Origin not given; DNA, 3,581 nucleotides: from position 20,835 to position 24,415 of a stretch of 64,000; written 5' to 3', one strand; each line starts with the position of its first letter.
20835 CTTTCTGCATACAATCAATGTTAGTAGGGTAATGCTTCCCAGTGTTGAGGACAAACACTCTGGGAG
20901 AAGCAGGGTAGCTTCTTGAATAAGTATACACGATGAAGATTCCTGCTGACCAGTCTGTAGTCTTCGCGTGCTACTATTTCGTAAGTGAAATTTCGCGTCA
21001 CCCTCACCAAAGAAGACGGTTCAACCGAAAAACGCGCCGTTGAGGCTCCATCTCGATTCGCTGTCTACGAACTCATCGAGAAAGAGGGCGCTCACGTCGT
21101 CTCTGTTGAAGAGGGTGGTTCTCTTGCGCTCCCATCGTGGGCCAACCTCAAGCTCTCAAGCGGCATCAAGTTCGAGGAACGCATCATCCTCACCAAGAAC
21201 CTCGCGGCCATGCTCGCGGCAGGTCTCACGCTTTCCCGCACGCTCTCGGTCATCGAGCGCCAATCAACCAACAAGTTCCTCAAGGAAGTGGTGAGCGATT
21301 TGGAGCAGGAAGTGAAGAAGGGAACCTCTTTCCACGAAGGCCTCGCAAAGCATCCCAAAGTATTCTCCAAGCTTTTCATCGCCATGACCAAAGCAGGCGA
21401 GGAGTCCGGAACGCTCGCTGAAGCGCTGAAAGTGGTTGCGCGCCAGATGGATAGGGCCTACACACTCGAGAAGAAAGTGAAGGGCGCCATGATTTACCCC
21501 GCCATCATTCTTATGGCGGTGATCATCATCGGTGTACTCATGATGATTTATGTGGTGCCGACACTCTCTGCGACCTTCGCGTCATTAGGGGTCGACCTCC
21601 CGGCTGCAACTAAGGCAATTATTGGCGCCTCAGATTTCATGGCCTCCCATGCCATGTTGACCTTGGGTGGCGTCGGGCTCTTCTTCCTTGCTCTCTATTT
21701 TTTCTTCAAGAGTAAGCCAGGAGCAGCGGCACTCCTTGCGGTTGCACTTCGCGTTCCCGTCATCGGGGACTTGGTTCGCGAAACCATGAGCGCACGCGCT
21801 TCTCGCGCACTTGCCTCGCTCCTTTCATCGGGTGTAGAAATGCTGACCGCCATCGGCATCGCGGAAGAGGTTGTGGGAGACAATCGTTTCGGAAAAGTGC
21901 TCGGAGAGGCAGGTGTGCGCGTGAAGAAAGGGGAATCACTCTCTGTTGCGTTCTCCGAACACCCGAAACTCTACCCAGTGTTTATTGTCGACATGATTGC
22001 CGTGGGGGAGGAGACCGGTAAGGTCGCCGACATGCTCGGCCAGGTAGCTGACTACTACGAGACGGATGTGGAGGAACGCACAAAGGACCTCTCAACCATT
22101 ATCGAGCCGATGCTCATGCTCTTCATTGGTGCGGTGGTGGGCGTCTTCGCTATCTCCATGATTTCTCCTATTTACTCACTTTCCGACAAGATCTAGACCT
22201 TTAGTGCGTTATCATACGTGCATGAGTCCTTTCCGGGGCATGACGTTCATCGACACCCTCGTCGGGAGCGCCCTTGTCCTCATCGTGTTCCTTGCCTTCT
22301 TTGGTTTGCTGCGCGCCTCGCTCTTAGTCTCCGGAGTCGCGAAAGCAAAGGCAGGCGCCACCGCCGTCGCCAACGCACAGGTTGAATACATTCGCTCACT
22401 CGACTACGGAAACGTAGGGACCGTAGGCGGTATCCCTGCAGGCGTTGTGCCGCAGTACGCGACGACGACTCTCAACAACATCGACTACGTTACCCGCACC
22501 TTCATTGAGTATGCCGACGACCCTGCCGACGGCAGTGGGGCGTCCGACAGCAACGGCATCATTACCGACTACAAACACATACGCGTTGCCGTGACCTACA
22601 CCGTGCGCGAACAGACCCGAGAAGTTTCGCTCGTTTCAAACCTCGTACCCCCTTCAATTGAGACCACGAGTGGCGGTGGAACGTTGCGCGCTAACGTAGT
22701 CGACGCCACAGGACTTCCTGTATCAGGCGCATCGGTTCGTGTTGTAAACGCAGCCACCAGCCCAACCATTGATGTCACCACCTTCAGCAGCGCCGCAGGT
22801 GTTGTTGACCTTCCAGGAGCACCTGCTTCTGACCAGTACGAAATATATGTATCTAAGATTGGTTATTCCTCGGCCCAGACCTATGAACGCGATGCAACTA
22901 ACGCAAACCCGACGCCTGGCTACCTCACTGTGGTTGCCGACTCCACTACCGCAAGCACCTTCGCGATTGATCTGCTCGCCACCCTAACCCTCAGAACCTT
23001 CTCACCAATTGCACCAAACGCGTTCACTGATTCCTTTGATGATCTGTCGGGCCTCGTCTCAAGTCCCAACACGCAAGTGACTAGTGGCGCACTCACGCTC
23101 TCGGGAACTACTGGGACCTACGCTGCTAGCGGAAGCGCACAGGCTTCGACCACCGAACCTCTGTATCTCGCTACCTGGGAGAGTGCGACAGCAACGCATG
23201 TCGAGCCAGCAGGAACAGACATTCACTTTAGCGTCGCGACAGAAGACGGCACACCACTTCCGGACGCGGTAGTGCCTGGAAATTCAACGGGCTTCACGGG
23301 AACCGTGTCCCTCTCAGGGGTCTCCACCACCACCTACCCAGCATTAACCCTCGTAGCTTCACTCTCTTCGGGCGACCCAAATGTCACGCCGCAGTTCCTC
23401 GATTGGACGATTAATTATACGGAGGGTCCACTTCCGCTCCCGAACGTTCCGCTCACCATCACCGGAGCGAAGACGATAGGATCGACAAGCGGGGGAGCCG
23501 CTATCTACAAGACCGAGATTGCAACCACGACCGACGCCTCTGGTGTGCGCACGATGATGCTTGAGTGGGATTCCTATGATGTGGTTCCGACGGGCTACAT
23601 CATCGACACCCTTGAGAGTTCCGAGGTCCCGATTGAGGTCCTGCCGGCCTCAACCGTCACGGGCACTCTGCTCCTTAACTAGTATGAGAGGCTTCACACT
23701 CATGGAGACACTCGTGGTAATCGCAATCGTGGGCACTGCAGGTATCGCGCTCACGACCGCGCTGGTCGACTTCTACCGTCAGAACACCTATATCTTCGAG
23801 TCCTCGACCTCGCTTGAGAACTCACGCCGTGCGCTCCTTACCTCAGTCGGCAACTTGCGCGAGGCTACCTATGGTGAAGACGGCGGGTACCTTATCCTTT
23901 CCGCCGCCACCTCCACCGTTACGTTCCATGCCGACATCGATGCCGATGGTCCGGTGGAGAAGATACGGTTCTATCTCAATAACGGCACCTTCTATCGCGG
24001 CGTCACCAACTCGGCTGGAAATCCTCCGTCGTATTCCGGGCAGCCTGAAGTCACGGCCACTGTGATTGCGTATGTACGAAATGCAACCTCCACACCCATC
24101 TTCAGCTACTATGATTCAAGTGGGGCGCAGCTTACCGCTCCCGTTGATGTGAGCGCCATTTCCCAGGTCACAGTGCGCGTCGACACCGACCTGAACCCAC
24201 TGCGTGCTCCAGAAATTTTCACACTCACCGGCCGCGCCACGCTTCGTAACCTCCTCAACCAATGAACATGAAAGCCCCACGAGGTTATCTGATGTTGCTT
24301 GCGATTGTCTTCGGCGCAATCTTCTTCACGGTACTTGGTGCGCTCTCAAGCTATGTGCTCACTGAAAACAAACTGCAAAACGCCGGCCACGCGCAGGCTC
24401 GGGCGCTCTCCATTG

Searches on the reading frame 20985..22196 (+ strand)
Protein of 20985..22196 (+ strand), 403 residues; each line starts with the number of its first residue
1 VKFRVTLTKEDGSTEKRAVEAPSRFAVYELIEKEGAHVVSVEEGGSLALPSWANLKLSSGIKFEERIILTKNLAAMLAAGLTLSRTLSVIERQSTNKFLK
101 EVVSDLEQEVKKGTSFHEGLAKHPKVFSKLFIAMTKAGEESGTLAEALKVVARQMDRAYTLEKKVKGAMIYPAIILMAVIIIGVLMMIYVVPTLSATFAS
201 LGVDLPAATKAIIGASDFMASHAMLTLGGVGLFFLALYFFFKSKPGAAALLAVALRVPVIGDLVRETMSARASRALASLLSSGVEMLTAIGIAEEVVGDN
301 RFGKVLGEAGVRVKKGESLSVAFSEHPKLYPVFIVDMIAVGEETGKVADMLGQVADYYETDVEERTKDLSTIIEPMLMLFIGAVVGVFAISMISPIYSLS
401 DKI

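Call 47: search_protein_families(library=pfam, proteins=[window:20985-22196:+], max_evalue=0.001)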
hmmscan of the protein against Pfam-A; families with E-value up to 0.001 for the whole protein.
window:20985-22196:+ (403 aa): 1 family
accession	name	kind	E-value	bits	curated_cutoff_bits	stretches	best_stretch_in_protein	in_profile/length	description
PF00482.28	T2SSF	-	1.2e-60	203.5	25.2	2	70-192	2-125/125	Type II secretion system (T2SS), protein F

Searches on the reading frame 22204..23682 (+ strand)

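Call 45: search_protein_families(library=pfam, proteins=[window:22204-23682:+], max_evalue=0.001)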
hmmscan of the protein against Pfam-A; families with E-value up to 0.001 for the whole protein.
window:22204-23682:+ (492 aa): 1 family
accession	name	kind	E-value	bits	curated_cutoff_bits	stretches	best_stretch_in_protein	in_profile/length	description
PF13620.12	CarboxypepD_reg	-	5.5e-08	33.5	32.3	1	160-226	1-64/82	Carboxypeptidase regulatory-like domain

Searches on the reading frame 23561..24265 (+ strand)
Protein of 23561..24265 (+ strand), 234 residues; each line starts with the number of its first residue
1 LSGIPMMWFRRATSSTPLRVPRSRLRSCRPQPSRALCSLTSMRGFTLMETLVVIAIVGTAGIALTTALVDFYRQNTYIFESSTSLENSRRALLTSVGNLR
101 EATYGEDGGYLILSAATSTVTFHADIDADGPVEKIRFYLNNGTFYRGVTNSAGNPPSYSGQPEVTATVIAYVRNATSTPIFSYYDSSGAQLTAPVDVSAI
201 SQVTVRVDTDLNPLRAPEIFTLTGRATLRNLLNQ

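Call 47: search_protein_families(library=pfam, proteins=[window:23561-24265:+], max_evalue=0.001)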
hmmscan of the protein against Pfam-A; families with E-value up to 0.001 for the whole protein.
window:23561-24265:+ (234 aa): 2 families
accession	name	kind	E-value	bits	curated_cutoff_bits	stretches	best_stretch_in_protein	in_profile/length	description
PF07963.17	N_methyl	-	0.00046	20.1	21.2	1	43-64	5-26/27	Prokaryotic N-terminal methylation motif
PF17957.7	Big_7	-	0.00069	20.6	24.1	0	117-162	17-58/70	Bacterial Ig domain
